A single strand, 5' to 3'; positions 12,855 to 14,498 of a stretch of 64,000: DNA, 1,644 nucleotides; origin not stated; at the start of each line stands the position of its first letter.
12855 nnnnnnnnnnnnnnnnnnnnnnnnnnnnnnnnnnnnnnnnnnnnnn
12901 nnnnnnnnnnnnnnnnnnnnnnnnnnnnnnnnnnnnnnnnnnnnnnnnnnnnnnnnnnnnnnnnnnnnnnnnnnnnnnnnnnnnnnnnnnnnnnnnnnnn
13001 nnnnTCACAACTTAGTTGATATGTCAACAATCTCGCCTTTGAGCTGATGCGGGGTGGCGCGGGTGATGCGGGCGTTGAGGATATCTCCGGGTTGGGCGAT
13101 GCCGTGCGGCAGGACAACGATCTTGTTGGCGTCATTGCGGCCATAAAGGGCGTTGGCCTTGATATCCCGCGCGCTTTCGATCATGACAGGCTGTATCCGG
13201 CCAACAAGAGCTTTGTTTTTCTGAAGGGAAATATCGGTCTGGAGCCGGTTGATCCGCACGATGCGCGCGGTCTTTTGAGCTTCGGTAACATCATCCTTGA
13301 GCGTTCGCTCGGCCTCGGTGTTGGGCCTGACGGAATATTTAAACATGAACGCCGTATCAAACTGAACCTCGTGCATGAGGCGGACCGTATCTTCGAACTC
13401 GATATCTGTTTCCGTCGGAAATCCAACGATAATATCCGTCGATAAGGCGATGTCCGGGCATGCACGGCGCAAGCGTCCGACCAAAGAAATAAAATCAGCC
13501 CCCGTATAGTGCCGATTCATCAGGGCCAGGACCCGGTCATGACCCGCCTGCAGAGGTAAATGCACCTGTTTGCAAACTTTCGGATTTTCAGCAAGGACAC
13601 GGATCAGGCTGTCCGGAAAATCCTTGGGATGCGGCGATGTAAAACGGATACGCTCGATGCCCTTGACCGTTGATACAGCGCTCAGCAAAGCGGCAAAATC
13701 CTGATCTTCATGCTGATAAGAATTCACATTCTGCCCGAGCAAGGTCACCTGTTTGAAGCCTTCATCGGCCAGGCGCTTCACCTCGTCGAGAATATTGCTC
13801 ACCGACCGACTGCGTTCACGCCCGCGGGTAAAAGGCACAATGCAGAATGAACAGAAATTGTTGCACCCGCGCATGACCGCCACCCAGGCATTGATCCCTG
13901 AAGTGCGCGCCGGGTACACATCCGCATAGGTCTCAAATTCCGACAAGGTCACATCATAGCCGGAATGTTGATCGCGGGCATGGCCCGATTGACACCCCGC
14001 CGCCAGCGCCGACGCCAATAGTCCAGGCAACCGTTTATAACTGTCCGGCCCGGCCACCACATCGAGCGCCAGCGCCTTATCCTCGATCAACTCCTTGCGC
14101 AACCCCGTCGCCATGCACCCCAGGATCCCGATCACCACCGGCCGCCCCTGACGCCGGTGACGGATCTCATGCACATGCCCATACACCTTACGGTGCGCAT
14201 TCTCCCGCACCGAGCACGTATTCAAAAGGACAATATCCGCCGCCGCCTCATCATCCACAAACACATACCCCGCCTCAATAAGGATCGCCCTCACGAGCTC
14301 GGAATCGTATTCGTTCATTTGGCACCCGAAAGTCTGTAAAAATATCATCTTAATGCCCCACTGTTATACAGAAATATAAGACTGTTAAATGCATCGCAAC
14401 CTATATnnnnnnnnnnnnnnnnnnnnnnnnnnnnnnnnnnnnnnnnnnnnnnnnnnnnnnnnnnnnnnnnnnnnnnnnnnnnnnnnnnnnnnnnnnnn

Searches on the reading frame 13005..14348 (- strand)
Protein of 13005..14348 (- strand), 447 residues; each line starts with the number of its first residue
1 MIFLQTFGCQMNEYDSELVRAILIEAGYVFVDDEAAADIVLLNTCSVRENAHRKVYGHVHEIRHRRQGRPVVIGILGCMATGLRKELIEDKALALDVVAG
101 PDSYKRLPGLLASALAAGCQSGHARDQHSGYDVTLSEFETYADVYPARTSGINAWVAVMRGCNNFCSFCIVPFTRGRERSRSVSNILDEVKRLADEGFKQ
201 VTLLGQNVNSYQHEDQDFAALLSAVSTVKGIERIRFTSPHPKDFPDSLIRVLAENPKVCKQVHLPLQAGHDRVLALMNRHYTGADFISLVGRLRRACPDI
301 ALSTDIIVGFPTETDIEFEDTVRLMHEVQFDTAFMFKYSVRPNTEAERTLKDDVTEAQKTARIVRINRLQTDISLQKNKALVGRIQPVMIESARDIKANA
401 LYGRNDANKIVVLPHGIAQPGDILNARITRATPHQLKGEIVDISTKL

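Call 3: search_protein_families(library=pfam, proteins=[window:13005-14348:-])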
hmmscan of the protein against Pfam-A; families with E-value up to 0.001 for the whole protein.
window:13005-14348:- (447 aa): 3 families
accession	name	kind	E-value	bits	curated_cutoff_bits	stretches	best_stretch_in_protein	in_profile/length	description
PF04055.27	Radical_SAM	-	1.3e-29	104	29.5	1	158-324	3-165/166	Radical SAM superfamily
PF00919.26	UPF0004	-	2e-25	89.1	27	1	2-97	2-95/98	Uncharacterized protein family UPF0004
PF01938.26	TRAM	-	3.7e-09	36.7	21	1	380-441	2-61/61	TRAM domain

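Call 5: search_protein_families(library=ncbifam, proteins=[window:13005-14348:-], max_evalue=0.01)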
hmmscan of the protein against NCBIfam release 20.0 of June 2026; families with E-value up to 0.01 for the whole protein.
window:13005-14348:- (447 aa): 16 families
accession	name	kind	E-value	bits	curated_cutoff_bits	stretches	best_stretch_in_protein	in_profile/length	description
TIGR01574.1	miaB-methiolase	equivalog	2e-134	448.9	355.3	1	2-441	2-437/437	tRNA (N6-isopentenyl adenosine(37)-C2)-methylthiotransferase MiaB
TIGR00089.1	TIGR00089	subfamily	5.4e-131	437.3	251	1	2-438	2-429/429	MiaB/RimO family radical SAM methylthiotransferase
NF010916.0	PRK14336.1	equivalog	2.2e-101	339.7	606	2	150-444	122-416/418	tRNA (N6-isopentenyl adenosine(37)-C2)-methylthiotransferase MiaB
TIGR01579.1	MiaB-like-C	equivalog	1.1e-91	308.2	357.05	1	4-395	1-384/416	tRNA (N(6)-L-threonylcarbamoyladenosine(37)-C(2))-methylthiotransferase MtaB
TIGR01125.1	TIGR01125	equivalog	1.5e-70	238.5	356.95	1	3-436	3-430/432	30S ribosomal protein S12 methylthiotransferase RimO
TIGR01578.1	MiaB-like-B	hypoth_equivalog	4e-70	236.7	314.7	1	2-441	2-421/421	tRNA (N(6)-L-threonylcarbamoyladenosine(37)-C(2))-methylthiotransferase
TIGR04014.1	B12_SAM_MJ_0865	equivalog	3.3e-22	78.9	360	1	149-348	156-356/434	methyl-coenzyme M reductase glutamine C-methyltransferase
TIGR04013.1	B12_SAM_MJ_1487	hypoth_equivalog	1.3e-19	70.3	251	1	37-331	44-336/382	TIGR04013 family B12-binding domain/radical SAM domain-containing protein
TIGR04479.1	bcpD_PhpK_rSAM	subfamily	3.2e-14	52.2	600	1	157-332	245-413/504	PhpK family radical SAM P-methyltransferase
TIGR04072.2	rSAM_ladder_B12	equivalog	7.1e-09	34.8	360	1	130-354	158-377/443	lipid biosynthesis B12-binding/radical SAM protein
TIGR01212.1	TIGR01212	equivalog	1.1e-06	28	180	1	241-340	118-217/302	tRNA modification radical SAM protein MnmL/YtqA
TIGR03471.1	HpnJ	equivalog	1.1e-06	27.9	577.6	1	159-335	203-372/472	hopanoid biosynthesis associated radical SAM protein HpnJ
TIGR03904.1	SAM_YgiQ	equivalog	2.8e-05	22.8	462.35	1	151-198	292-341/558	YgiQ family radical SAM protein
TIGR04295.1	B12_rSAM_oligo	hypoth_equivalog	3.6e-05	22.6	400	1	144-204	191-251/422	TIGR04295 family B12-binding domain-containing radical SAM protein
TIGR04428.1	B12_rSAM_trp_MT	equivalog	0.00031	19.3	500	1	158-375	221-445/558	tryptophan 2-C-methyltransferase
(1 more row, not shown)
